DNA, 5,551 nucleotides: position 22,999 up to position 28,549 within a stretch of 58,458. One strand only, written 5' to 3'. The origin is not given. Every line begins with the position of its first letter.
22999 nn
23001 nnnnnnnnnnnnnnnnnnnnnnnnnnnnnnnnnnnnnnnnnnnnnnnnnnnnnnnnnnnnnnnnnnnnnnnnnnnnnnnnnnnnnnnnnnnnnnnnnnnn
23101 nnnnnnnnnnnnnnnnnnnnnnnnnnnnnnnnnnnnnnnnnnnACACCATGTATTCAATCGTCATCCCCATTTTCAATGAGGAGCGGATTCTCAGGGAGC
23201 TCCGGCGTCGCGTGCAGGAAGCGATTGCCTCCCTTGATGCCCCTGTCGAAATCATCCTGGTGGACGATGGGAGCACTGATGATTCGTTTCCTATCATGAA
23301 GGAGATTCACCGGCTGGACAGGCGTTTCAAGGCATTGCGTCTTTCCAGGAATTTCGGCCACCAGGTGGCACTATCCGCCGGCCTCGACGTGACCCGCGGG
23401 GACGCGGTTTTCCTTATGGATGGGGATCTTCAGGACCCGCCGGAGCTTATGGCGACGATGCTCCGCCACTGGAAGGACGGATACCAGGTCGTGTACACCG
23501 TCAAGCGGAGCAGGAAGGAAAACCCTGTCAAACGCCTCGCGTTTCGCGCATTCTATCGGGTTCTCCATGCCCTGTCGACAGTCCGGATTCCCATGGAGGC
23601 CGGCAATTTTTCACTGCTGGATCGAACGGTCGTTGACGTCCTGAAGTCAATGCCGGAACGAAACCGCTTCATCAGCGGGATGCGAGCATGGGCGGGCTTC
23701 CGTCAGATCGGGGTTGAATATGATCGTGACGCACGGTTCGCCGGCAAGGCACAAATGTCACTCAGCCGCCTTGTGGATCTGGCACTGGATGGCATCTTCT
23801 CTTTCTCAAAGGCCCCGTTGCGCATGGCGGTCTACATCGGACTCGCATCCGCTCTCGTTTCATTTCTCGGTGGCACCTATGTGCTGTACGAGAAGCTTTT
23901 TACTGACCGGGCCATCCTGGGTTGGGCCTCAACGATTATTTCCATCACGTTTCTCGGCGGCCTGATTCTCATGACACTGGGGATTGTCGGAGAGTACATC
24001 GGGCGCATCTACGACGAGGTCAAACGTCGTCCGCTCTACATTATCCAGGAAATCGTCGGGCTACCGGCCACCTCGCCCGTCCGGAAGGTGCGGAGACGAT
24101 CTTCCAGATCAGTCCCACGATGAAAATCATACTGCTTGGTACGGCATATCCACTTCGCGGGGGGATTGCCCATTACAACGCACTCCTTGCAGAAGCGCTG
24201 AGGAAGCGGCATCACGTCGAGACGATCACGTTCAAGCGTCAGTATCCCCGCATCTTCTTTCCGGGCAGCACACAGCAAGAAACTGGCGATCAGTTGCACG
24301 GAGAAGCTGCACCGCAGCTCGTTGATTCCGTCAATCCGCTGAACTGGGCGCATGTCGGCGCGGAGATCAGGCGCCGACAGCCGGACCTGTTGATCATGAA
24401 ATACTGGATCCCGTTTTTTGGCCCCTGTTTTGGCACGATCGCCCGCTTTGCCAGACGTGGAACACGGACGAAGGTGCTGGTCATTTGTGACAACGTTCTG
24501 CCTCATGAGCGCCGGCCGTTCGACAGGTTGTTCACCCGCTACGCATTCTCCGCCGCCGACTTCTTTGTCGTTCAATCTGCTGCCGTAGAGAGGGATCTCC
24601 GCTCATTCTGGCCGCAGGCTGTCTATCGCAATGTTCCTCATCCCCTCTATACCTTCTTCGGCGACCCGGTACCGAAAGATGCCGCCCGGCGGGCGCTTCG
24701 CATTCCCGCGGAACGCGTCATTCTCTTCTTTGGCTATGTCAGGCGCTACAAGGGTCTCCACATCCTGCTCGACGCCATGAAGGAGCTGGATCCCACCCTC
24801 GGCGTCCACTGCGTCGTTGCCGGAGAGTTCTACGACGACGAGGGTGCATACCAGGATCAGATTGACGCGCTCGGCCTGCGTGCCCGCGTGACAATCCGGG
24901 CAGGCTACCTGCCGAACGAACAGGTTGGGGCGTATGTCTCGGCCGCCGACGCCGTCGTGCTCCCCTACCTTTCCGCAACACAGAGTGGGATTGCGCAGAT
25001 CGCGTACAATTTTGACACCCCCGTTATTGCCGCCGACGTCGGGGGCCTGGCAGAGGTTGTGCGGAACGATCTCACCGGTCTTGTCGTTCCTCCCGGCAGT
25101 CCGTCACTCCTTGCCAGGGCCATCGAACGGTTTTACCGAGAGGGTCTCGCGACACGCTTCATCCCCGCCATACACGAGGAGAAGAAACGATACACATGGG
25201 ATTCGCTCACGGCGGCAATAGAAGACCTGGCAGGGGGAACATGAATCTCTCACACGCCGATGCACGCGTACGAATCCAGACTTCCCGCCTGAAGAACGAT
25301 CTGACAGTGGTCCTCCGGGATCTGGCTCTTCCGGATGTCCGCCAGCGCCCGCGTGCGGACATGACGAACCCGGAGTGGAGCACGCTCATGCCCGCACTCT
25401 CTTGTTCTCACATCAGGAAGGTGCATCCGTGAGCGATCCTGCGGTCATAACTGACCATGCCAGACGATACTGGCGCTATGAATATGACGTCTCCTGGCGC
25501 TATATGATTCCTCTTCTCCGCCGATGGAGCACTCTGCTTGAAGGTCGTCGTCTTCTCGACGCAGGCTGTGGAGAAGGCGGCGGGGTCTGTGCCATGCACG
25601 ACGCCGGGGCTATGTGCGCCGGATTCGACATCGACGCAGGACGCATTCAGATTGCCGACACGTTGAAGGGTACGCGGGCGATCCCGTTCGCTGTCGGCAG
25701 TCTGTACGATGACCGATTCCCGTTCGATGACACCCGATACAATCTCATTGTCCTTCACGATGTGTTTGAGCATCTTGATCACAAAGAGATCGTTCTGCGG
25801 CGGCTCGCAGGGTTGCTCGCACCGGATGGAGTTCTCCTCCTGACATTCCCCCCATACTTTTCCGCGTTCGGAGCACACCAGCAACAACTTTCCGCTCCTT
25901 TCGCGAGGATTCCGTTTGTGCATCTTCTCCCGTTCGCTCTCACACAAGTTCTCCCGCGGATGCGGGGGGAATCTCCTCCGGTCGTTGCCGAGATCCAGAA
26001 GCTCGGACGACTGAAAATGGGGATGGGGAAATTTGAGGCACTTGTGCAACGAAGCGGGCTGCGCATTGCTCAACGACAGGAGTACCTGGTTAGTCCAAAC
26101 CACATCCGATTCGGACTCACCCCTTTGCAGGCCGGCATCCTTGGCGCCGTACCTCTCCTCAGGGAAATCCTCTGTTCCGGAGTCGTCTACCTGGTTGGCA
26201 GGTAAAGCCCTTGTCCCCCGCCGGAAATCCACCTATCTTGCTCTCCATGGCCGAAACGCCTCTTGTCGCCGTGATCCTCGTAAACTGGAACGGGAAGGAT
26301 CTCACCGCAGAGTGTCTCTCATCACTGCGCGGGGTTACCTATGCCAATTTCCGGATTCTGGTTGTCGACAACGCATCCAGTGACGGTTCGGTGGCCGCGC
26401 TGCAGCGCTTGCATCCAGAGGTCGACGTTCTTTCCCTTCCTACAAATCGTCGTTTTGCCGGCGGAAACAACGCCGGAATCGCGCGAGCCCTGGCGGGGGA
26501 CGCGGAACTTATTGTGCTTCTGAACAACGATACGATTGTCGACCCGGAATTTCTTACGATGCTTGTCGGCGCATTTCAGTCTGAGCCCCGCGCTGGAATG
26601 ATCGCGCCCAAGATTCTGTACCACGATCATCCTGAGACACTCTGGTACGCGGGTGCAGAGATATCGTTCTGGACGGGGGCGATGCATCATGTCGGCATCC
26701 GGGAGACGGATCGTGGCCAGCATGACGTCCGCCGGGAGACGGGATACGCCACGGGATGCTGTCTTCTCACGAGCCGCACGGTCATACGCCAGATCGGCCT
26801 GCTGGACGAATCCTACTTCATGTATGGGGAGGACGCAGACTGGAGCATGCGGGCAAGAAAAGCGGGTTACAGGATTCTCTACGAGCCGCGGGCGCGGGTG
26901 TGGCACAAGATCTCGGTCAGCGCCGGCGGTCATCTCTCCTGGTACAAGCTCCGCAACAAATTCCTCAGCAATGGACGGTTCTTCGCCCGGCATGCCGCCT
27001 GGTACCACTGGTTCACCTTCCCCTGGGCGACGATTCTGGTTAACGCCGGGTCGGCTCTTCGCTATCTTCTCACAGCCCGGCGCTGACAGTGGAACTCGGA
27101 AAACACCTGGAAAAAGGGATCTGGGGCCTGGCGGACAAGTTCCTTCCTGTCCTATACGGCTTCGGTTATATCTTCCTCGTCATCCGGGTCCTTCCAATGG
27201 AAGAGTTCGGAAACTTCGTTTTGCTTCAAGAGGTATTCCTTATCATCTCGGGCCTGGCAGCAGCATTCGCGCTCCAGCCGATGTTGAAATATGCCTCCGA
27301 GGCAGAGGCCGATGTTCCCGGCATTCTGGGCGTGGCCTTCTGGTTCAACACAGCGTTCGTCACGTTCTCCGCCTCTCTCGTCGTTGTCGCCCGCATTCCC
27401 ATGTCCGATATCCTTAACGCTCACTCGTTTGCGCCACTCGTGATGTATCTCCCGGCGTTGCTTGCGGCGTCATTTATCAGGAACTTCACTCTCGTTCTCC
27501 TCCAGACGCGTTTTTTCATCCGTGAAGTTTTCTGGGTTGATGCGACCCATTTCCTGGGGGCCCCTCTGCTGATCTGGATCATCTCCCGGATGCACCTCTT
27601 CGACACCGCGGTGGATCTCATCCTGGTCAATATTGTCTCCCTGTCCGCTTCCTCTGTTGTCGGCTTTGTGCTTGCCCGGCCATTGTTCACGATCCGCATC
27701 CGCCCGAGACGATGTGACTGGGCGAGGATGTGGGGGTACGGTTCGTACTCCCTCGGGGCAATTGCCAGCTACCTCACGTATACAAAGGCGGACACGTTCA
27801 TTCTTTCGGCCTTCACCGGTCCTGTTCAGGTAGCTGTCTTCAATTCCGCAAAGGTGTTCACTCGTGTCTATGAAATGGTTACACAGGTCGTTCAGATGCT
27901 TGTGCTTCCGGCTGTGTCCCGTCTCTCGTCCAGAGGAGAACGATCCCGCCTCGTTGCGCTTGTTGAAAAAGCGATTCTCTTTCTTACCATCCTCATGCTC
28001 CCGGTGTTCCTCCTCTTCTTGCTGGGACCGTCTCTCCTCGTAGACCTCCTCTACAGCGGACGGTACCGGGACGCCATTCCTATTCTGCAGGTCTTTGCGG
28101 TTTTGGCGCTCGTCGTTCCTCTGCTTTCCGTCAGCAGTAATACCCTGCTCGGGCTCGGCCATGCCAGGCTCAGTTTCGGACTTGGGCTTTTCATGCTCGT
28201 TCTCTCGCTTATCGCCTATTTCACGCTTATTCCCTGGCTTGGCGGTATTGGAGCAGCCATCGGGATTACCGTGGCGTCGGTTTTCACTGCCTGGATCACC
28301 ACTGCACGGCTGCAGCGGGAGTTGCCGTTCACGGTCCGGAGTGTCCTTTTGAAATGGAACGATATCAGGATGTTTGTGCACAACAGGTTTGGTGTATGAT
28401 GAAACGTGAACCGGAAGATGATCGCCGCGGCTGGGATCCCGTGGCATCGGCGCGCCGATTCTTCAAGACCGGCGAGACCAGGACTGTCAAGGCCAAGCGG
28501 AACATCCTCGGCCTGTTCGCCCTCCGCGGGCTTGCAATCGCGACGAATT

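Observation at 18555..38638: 20-kb glycosylation island with two YfhO-type GT-C proteins paired with GtrB/CsbB-like GT2s, in a diderm background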

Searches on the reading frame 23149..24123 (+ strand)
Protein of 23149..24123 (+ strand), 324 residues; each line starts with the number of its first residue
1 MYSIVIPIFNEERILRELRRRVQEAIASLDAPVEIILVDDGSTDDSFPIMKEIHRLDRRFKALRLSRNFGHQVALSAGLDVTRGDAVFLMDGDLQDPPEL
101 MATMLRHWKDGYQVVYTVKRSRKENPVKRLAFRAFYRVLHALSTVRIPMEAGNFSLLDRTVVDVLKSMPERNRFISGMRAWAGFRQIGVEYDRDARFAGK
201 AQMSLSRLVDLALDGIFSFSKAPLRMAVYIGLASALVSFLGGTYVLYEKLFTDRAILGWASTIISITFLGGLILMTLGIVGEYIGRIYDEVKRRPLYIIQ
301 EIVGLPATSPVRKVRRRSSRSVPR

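Call 3: search_protein_families(library=pfam, proteins=[window:23149-24123:+], max_evalue=0.01)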
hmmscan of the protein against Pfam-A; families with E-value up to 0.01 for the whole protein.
window:23149-24123:+ (324 aa): 4 families
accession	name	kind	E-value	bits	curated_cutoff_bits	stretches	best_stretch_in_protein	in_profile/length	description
PF00535.33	Glycos_transf_2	-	1.1e-26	94.2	23.3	1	3-162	1-164/168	Glycosyl transferase family 2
PF13641.12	Glyco_tranf_2_3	-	3.4e-06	27.7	27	1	2-166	3-175/230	Glycosyltransferase like family 2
PF10111.15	Glyco_tranf_2_2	-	0.00013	22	27.3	1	3-105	1-103/276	Glycosyltransferase like family 2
PF02411.20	MerT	-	0.0039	17.7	32.9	1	260-305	17-62/116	MerT mercuric transport protein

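Call 6: search_protein_families(library=ncbifam, proteins=[window:23149-24123:+], max_evalue=0.01)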
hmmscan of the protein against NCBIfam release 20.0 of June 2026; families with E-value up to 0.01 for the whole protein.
window:23149-24123:+ (324 aa): 17 families
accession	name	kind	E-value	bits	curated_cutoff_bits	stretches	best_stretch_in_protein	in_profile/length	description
NF047588.1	GlcsyltransPgfSStrep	equivalog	1.5e-77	260.9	500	1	3-301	4-304/308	glycosyltransferase PgfS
NF007986.1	PRK10714.1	equivalog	1.4e-46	159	529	1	3-304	9-313/316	undecaprenyl-phosphate 4-deoxy-4-formamido-L-arabinose transferase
TIGR03937.1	PgaC_IcaA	equivalog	2.8e-12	46.3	422.3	1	3-111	48-153/407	poly-beta-1,6-N-acetyl-D-glucosamine synthase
NF007482.0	PRK10073.1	equivalog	8.6e-11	41.4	423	1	2-105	8-107/334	glycosyltransferase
NF041875.1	EPS_EpsD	equivalog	4.4e-09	36.2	370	1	3-116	2-112/325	exopolysaccharide biosynthesis glycosyltransferase EpsD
NF047683.1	TeichurnBiosyTuaG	equivalog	5.1e-09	36.1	400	1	3-107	9-110/252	teichuronic acid biosynthesis protein TuaG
TIGR04283.1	glyco_like_mftF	equivalog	1.1e-08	35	182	1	3-119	2-110/221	TIGR04283 family arsenosugar biosynthesis glycosyltransferase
TIGR03965.1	mycofact_glyco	equivalog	1.8e-07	30.4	280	1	3-110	77-181/467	mycofactocin biosynthesis glycosyltransferase MftF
NF050050.1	ProtGlycPglI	equivalog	1.4e-06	27.9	500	1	3-117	5-117/306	GalNAc(5)-diNAcBac-PP-undecaprenol beta-1,3-glucosyltransferase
NF010496.0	PRK13915.1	equivalog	2.2e-06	27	262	1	3-104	34-137/307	glucosyl-3-phosphoglycerate synthase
TIGR04242.1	nodulat_NodC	equivalog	2.2e-06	26.9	550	1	4-96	52-144/395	chitooligosaccharide synthase NodC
TIGR03111.1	glyc2_xrt_Gpos1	hypoth_equivalog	1.8e-05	23.7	363.95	1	3-108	52-156/439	TIGR03111 family XrtG-associated glycosyltransferase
NF050819.1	PolSacchBiosHfsG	equivalog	7e-05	22.1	500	1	3-104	15-113/302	polysaccharide biosynthesis protein HfsG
NF058614.1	PPMAGASynPpgS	equivalog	0.00072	19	370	1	4-135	4-135/226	polyprenyl-phospho-N-acetylgalactosaminyl synthase PpgS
NF045692.1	OglycostaseCruG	equivalog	0.0014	17.6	600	1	3-115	44-160/386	2'-O-glycosyltransferase CruG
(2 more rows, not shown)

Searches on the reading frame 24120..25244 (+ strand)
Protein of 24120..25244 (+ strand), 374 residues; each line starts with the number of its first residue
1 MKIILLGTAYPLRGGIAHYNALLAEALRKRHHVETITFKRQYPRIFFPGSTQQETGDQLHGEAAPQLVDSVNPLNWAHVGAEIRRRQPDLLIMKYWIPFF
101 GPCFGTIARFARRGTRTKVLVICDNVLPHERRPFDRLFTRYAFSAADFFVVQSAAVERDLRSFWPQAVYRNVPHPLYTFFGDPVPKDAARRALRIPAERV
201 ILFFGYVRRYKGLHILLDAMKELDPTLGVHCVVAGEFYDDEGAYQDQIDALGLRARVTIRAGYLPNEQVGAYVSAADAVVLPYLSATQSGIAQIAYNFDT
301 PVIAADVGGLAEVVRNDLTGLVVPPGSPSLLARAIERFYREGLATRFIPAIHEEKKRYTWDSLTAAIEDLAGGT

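Call 3: search_protein_families(library=pfam, proteins=[window:24120-25244:+], max_evalue=0.01)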
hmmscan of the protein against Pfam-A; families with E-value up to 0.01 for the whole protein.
window:24120-25244:+ (374 aa): 5 families
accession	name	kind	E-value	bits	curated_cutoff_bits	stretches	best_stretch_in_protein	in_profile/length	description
PF13692.12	Glyco_trans_1_4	-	2e-22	80.4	27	1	199-339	2-140/142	Glycosyl transferases group 1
PF00534.26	Glycos_transf_1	-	3.9e-22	79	26.4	1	188-342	4-159/172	Glycosyl transferases group 1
PF13579.12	Glyco_trans_4_4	-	4.2e-10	40.6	29.7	1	14-162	1-144/158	Glycosyl transferase 4-like domain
PF13439.12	Glyco_transf_4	-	1.9e-06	28.4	28.5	1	14-163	2-151/170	Glycosyltransferase Family 4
PF20706.3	GT4-conflict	-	0.00089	18.8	26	0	182-324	178-335/385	Family 4 Glycosyltransferase in conflict systems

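Call 6: search_protein_families(library=ncbifam, proteins=[window:24120-25244:+], max_evalue=0.01)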
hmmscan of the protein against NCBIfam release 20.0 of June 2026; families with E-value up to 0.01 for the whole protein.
window:24120-25244:+ (374 aa): 16 families
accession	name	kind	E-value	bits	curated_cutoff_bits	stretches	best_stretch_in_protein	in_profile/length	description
TIGR03449.1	mycothiol_MshA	equivalog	4.1e-18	65.5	462.5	1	183-368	204-397/406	D-inositol-3-phosphate glycosyltransferase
NF047684.1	TeichurnBiosyTuaC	equivalog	1.4e-14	53.9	550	1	126-345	146-358/391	teichuronic acid biosynthesis protein TuaC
NF041876.1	EPS_EpsE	equivalog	6.5e-14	52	400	1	204-341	220-361/389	exopolysaccharide biosynthesis GT4 family glycosyltransferase EpsE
NF053787.1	GlcN_PG_synth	equivalog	5.1e-13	48.6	480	1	186-365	184-350/361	N-acetylglucosaminyl phosphatidylglycerol synthase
TIGR02149.1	glgA_Coryne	subfamily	1.2e-12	47.7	302.4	1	141-336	140-350/391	glycogen synthase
TIGR04063.1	stp3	hypoth_equivalog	2.7e-12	46.3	442.05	1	180-340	194-359/397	TIGR04063 family PEP-CTERM/XrtA system glycosyltransferase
NF012028.0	PRK15484.1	subfamily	9.6e-11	41.4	618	1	160-366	154-370/380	lipopolysaccharide N-acetylglucosaminyltransferase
TIGR03088.1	stp2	hypoth_equivalog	1.2e-10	41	409.05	1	228-344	229-341/374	TIGR03088 family PEP-CTERM/XrtA system glycosyltransferase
TIGR04047.1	MSMEG_0565_glyc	hypoth_equivalog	1.5e-09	37.4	259.85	1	141-363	134-363/373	MSMEG_0565 family glycosyltransferase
NF038295.1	EPS_HpsP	equivalog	4.7e-07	29.1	550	1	189-365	197-378/388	hormogonium polysaccharide biosynthesis glycosyltransferase HpsP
TIGR04157.1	glyco_rSAM_CFB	subfamily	1.5e-06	27.5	400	1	188-324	216-349/406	TIGR04157 family glycosyltransferase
TIGR03999.1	thiol_BshA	equivalog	2e-06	27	273.7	1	188-333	188-330/375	N-acetyl-alpha-D-glucosaminyl L-malate synthase BshA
NF007640.0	PRK10307.1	subfamily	4.7e-06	25.8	276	1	187-342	217-373/411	WcaI family glycosyltransferase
NF038229.1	Glyco4_Geo_Pelo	equivalog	7.5e-06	25.2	400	1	136-322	100-284/338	GPMC system family 4 glycosyltransferase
TIGR02095.1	glgA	subfamily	0.00035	19.4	328.45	1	189-337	282-437/477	glycogen/starch synthase, ADP-glucose type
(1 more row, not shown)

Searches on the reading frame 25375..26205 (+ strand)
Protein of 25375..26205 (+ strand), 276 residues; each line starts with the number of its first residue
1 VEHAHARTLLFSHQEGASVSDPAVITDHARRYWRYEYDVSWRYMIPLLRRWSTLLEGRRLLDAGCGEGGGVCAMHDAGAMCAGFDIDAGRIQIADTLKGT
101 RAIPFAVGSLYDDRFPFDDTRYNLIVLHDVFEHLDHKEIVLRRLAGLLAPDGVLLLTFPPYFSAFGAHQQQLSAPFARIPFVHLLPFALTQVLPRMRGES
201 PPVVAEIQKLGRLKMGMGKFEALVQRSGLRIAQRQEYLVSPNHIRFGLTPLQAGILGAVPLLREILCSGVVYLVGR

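Call 3: search_protein_families(library=pfam, proteins=[window:25375-26205:+], max_evalue=0.01)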
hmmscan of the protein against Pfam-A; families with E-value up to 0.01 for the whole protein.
window:25375-26205:+ (276 aa): 5 families
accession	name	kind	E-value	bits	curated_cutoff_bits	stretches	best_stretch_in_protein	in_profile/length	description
PF13489.12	Methyltransf_23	-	1.8e-15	57.5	27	1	42-159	7-119/164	Methyltransferase domain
PF08241.18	Methyltransf_11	-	7.1e-13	49.5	21.2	1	61-155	1-94/95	Methyltransferase domain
PF13649.12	Methyltransf_25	-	8.8e-10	39.6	27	1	61-152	2-97/97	Methyltransferase domain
PF08242.18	Methyltransf_12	-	1.3e-09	39.1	30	1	61-154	1-98/98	Methyltransferase domain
PF13847.12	Methyltransf_31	-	2.9e-08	33.9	27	1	57-157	4-110/145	Methyltransferase domain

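Call 6: search_protein_families(library=ncbifam, proteins=[window:25375-26205:+], max_evalue=0.01)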
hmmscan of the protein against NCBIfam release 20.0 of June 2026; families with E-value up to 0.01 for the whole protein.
window:25375-26205:+ (276 aa): 15 families
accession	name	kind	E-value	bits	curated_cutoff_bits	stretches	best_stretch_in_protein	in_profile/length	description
NF045667.1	MTase_DVU1556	equivalog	1.9e-09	37.3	155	1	54-157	20-120/213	DVU_1556 family methyltransferase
TIGR01983.1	UbiG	equivalog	3.6e-08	33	102.95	1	53-157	46-152/228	bifunctional 2-polyprenyl-6-hydroxyphenol methylase/3-demethylubiquinol 3-O-methyltransferase UbiG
NF043040.1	corrin_prot_MT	hypoth_equivalog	1.9e-07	30.7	180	1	56-156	41-147/216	corrinoid protein-associated methyltransferase CpaM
TIGR02021.1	BchM-ChlM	equivalog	6.4e-07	29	158.9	1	53-161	51-158/218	magnesium protoporphyrin IX methyltransferase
NF045825.1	FAmtase_mtf2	equivalog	1.1e-05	24.8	400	1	38-158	38-160/248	fatty-acid O-methyltransferase Mtf2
TIGR04345.1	ovoA_Cterm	equivalog_domain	2.1e-05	24.2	170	0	120-160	133-173/242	putative 4-mercaptohistidine N1-methyltransferase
TIGR02081.1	metW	equivalog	0.00071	19.2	189.5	1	56-147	13-101/194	methionine biosynthesis protein MetW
NF045823.1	PthPhpthDimycoMt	equivalog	0.00071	18.8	300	1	42-157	50-167/256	phthiotriol/phenolphthiotriol dimycocerosates methyltransferase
NF001790.0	PRK00517.3-3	equivalog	0.00078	18.9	269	1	54-157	120-224/262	50S ribosomal protein L11 methyltransferase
NF008264.0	PRK11036.1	equivalog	0.00086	18.8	366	1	56-158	44-149/261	tRNA uridine 5-oxyacetic acid(34) methyltransferase CmoM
TIGR02072.1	BioC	equivalog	0.0017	18.2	184.95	1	54-157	32-133/244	malonyl-ACP O-methyltransferase BioC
NF041536.1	ArsM_DUF2284_UU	exception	0.0024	16.3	575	1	55-157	75-181/459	arsenite methyltransferase/DUF2284 domain selenoprotein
NF041537.1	ArsM_AhpD_UU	exception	0.0036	16.2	510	1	54-156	74-180/345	arsenite methyltransferase/AhpD domain selenoprotein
NF047649.1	MTase_UXPK_star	exception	0.0052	15.8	460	1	55-157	76-182/283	methyltransferase/UXPK-star double selenoprotein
NF008686.0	PRK11705.1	equivalog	0.006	15.7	400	1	53-156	164-265/383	cyclopropane fatty acyl phospholipid synthase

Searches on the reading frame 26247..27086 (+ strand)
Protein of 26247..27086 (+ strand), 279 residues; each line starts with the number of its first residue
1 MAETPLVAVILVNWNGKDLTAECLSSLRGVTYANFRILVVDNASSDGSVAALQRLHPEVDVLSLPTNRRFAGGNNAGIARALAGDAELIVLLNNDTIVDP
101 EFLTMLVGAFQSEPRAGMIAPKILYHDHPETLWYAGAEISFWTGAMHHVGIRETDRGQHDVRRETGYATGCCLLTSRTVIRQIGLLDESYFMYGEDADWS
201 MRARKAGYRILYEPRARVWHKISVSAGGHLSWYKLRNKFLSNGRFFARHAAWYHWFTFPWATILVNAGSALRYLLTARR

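Call 3: search_protein_families(library=pfam, proteins=[window:26247-27086:+], max_evalue=0.01)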
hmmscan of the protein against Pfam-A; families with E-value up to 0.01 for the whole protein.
window:26247-27086:+ (279 aa): 6 families
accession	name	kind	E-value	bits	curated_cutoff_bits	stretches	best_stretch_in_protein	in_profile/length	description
PF00535.33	Glycos_transf_2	-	8.6e-22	78.3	23.3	1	9-183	2-167/168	Glycosyl transferase family 2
PF13641.12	Glyco_tranf_2_3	-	1.4e-18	68.2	27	1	7-221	3-212/230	Glycosyltransferase like family 2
PF13632.12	Glyco_trans_2_3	-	3.2e-12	47.1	27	1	89-264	2-174/198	Glycosyl transferase family group 2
PF13506.12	Glyco_transf_21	-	0.00059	19.8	21.7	1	85-220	30-154/174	Glycosyl transferase family 21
PF13712.12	Glyco_tranf_2_5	-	0.0051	17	27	0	58-219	29-186/210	Glycosyltransferase like family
PF13704.12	Glyco_tranf_2_4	-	0.0086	17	27.5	0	36-70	21-54/98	Glycosyl transferase family 2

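Call 6: search_protein_families(library=ncbifam, proteins=[window:26247-27086:+], max_evalue=0.01)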
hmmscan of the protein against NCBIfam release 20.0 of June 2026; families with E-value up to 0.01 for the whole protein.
window:26247-27086:+ (279 aa): 18 families
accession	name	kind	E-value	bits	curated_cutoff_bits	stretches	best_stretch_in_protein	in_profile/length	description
TIGR03965.1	mycofact_glyco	equivalog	9.5e-22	77.5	280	1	5-268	74-326/467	mycofactocin biosynthesis glycosyltransferase MftF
TIGR01556.1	rhamnosyltran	subfamily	1.8e-18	66.8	200.55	1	33-223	20-203/281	rhamnosyltransferase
TIGR03937.1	PgaC_IcaA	equivalog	9.6e-17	61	422.3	2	2-119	42-159/407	poly-beta-1,6-N-acetyl-D-glucosamine synthase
NF041875.1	EPS_EpsD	equivalog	9.6e-12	44.9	370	1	8-224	2-210/325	exopolysaccharide biosynthesis glycosyltransferase EpsD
NF038299.1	EPS_HpsN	equivalog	1.3e-10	40.8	425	1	5-229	1-229/317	hormogonium polysaccharide biosynthesis glycosyltransferase HpsN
NF038302.1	EPS_HpsE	equivalog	6.7e-08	31.8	300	1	8-123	4-124/307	hormogonium polysaccharide biosynthesis glycosyltransferase HpsE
NF050113.1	gal_furan_GlfT1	equivalog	1e-06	28.3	330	1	8-208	2-194/290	galactofuranosyltransferase GlfT1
NF047683.1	TeichurnBiosyTuaG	equivalog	1.1e-05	25.2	400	1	3-99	4-100/252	teichuronic acid biosynthesis protein TuaG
TIGR04242.1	nodulat_NodC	equivalog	1.4e-05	24.2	550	1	3-132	46-177/395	chitooligosaccharide synthase NodC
TIGR04283.1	glyco_like_mftF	equivalog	2e-05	24.3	182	1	8-127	2-115/221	TIGR04283 family arsenosugar biosynthesis glycosyltransferase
TIGR03111.1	glyc2_xrt_Gpos1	hypoth_equivalog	3.8e-05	22.7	363.95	1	2-124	46-170/439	TIGR03111 family XrtG-associated glycosyltransferase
NF007482.0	PRK10073.1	equivalog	4.2e-05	22.7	423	1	2-106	3-106/334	glycosyltransferase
NF050050.1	ProtGlycPglI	equivalog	0.00012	21.5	500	1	5-107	2-105/306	GalNAc(5)-diNAcBac-PP-undecaprenol beta-1,3-glucosyltransferase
TIGR03469.1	HpnB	hypoth_equivalog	0.0004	19.5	379.25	0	4-113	43-163/386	hopene-associated glycosyltransferase HpnB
NF053739.1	GlytfEpsEBac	equivalog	0.0023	16.9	450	1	5-79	1-79/265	glycosyltransferase EpsE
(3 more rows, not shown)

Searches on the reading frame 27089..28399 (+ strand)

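Call 3: search_protein_families(library=pfam, proteins=[window:27089-28399:+], max_evalue=0.01)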
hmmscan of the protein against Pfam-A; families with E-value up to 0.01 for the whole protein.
window:27089-28399:+ (436 aa): 1 family
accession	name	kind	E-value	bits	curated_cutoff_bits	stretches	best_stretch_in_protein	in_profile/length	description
PF03023.19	MurJ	-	1.5e-05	24.2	27.4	1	234-417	219-408/451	Lipid II flippase MurJ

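Call 6: search_protein_families(library=ncbifam, proteins=[window:27089-28399:+], max_evalue=0.01)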
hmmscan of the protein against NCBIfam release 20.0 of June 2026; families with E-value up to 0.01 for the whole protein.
window:27089-28399:+ (436 aa): 2 families
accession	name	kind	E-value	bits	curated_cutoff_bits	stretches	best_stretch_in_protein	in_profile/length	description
NF007773.0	PRK10459.1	equivalog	1.2e-06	27.8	273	1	80-404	77-398/492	MOP flippase family protein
NF058658.1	Oglyco_Wzx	exception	0.0013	17.8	720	1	20-420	24-414/478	O-glycosylation flippase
